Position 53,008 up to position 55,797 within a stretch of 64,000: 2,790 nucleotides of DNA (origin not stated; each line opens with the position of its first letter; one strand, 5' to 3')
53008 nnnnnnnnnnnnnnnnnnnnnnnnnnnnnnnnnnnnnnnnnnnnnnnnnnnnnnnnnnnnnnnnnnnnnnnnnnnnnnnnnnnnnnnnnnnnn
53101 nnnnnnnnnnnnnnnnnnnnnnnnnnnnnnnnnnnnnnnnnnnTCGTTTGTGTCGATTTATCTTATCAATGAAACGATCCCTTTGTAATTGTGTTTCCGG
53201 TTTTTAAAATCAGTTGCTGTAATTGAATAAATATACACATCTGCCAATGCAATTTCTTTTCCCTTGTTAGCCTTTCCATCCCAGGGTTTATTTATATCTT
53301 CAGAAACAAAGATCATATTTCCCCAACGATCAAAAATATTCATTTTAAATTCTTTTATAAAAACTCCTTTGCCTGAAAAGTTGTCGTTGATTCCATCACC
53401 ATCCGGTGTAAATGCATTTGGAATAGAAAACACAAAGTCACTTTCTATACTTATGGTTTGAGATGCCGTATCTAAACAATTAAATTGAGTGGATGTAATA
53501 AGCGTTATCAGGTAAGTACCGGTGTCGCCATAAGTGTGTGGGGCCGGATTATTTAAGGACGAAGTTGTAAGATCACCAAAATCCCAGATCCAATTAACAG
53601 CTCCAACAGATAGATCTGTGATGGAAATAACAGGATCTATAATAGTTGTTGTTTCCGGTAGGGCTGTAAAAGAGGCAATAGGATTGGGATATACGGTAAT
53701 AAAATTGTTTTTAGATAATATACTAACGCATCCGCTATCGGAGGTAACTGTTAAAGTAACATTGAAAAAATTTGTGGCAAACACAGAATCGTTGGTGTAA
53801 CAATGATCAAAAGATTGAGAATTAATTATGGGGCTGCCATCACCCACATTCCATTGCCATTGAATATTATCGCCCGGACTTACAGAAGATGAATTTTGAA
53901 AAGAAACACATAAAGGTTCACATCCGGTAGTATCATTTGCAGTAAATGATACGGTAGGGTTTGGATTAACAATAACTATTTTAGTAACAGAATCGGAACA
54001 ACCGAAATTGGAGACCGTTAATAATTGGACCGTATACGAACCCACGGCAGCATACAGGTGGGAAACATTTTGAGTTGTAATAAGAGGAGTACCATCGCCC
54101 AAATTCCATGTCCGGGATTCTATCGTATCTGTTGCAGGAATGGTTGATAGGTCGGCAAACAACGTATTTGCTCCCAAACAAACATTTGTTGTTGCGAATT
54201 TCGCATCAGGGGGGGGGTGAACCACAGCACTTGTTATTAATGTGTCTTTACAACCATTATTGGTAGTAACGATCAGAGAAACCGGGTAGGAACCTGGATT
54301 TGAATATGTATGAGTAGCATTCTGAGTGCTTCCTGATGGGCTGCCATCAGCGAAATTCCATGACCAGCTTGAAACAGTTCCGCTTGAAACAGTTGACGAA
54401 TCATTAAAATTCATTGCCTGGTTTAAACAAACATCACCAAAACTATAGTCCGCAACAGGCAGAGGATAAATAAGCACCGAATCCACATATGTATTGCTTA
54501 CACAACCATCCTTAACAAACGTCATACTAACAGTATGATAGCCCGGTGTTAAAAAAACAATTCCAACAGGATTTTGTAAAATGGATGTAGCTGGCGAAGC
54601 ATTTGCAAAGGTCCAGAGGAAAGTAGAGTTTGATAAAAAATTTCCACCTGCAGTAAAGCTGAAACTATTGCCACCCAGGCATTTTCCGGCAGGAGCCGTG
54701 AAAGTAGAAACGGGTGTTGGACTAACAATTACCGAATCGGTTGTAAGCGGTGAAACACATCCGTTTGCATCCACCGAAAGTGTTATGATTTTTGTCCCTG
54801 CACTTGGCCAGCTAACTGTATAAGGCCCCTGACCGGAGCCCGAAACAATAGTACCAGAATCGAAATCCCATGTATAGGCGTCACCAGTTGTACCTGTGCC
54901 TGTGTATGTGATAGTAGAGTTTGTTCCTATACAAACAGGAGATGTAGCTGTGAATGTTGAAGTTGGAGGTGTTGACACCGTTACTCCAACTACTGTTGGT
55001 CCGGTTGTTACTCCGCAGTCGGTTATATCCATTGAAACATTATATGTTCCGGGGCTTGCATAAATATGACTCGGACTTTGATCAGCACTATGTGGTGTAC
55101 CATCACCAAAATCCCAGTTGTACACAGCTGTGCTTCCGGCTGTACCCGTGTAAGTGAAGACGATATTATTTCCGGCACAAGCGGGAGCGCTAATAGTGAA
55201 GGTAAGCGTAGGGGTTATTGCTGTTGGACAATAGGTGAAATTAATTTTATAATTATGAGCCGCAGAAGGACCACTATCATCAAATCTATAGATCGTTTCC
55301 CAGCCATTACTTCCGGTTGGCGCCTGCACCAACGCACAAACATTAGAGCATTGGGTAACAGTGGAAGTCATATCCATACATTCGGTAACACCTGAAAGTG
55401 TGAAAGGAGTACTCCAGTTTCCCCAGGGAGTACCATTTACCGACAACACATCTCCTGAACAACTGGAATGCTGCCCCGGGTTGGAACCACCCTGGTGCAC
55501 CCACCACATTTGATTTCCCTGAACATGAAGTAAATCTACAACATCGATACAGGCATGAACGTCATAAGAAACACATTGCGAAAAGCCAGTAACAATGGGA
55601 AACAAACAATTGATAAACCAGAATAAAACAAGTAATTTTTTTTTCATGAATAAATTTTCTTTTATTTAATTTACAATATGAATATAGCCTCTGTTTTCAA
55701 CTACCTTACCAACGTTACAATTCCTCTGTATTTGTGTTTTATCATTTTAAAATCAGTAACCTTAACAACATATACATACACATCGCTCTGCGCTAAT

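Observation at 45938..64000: Five co-oriented giant SprB-repeat/PKD adhesin-like genes sharing a near-identical T9SS type B C-terminal domain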

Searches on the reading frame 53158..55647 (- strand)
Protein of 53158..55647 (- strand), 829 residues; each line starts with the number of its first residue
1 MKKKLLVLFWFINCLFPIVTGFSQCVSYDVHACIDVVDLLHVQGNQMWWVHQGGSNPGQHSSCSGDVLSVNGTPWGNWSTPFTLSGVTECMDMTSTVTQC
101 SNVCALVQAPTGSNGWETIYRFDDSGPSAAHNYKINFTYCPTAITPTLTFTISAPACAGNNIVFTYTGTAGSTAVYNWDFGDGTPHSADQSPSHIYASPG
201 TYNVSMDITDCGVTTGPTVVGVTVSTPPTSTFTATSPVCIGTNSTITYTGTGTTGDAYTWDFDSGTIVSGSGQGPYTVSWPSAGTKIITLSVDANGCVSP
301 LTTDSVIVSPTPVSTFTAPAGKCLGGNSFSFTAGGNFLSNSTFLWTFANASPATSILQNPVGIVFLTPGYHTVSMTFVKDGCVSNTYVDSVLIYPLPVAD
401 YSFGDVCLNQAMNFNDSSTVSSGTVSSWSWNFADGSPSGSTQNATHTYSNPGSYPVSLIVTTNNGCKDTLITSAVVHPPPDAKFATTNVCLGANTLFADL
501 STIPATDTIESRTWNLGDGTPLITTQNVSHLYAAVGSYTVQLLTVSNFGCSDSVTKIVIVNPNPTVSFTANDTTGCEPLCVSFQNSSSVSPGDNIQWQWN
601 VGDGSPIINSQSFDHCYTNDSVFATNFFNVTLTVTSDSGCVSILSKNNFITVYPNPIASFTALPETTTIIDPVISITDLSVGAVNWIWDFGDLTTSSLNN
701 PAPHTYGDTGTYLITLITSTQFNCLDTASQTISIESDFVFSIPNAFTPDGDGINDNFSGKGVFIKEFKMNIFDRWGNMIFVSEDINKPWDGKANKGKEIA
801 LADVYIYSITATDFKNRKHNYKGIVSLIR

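Call 7: search_protein_families(library=pfam, proteins=[window:53158-55647:-], max_evalue=0.01)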
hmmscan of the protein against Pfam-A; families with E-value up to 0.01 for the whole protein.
window:53158-55647:- (829 aa): 3 families
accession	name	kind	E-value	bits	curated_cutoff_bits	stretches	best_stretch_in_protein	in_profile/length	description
PF18911.6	PKD_4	-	2e-65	217.3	27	5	397-472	4-80/85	PKD domain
PF00801.26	PKD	-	1.1e-44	150.7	23.5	5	151-209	3-66/80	PKD domain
PF13585.12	CHU_C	-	5.7e-16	58.9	27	1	741-826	2-85/86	CHU_C Type IX secretion signal domain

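Call 8: search_protein_families(library=ncbifam, proteins=[window:53158-55647:-], max_evalue=0.01)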
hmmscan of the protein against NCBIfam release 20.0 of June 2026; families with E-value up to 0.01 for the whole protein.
window:53158-55647:- (829 aa): 3 families
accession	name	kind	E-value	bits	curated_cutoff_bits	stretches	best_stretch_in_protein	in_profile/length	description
TIGR00864.1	PCC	subfamily_domain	7.4e-21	72.4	1861.4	3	512-723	1089-1294/2700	polycystin cation channel protein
TIGR04131.1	Bac_Flav_CTERM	domain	2.7e-12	46.7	35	1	741-829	2-85/85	T9SS type B sorting domain-containing protein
NF058578.1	CPR_pilus_PamR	equivalog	2.9e-06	26.4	300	0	177-215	184-230/297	pilus system RbmA-like protein PamR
